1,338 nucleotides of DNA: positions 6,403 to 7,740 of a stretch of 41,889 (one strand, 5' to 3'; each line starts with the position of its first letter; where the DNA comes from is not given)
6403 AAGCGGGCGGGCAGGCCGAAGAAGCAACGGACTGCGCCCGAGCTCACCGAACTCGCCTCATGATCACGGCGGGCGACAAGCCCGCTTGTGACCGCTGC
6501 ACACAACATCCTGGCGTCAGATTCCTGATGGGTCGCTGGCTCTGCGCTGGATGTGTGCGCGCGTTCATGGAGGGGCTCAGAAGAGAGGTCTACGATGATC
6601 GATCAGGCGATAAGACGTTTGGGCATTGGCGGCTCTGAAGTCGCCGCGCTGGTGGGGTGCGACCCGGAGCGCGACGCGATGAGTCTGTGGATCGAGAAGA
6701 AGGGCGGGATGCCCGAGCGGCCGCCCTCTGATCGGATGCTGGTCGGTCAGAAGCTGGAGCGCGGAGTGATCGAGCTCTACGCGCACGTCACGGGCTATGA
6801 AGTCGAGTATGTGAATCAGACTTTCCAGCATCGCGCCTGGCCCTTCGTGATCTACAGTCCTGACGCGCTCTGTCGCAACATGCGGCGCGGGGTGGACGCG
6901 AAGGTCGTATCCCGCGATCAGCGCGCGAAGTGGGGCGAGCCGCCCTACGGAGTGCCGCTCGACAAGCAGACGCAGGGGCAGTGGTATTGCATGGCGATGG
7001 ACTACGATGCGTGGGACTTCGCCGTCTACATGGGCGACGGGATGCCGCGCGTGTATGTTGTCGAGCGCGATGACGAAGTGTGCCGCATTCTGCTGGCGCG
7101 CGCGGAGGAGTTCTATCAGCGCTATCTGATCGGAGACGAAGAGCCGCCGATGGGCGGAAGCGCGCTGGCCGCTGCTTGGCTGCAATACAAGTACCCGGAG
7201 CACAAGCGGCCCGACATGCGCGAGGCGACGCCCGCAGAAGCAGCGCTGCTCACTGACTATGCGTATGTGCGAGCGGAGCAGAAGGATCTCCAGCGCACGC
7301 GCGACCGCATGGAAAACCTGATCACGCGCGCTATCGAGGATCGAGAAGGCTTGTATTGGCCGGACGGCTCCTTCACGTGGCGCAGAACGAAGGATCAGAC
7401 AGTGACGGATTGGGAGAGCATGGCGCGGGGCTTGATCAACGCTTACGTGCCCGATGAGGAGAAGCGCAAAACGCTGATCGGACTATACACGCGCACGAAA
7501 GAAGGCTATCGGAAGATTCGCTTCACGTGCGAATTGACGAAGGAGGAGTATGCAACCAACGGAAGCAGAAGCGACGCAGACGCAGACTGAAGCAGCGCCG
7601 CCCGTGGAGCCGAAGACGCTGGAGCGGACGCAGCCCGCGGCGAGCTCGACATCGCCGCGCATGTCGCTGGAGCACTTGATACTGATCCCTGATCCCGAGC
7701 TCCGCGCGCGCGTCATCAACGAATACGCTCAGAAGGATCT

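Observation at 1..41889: Selective hexamer usage: GAGCTC strongly enriched while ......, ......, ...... and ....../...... appear purged by synonymous codon-pair choice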

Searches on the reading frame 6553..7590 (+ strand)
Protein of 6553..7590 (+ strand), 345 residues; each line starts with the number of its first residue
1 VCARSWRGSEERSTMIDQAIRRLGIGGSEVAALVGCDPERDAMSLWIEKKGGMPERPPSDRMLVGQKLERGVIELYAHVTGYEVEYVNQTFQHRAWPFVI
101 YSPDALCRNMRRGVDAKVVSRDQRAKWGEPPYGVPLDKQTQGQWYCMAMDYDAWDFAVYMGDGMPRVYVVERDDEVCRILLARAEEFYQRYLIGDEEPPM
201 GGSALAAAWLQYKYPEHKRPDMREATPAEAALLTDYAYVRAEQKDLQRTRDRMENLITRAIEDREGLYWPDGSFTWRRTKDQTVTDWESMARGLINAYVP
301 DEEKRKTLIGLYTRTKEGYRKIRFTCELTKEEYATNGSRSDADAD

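Call 17: search_protein_families(library=pfam, proteins=[window:6553-7590:+], max_evalue=0.01)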
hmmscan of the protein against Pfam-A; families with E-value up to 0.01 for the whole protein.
window:6553-7590:+ (345 aa): 1 family
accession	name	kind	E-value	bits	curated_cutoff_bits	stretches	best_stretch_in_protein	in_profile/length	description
PF09588.16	YqaJ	-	2.5e-16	60.7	22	1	19-145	4-143/150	YqaJ-like viral recombinase domain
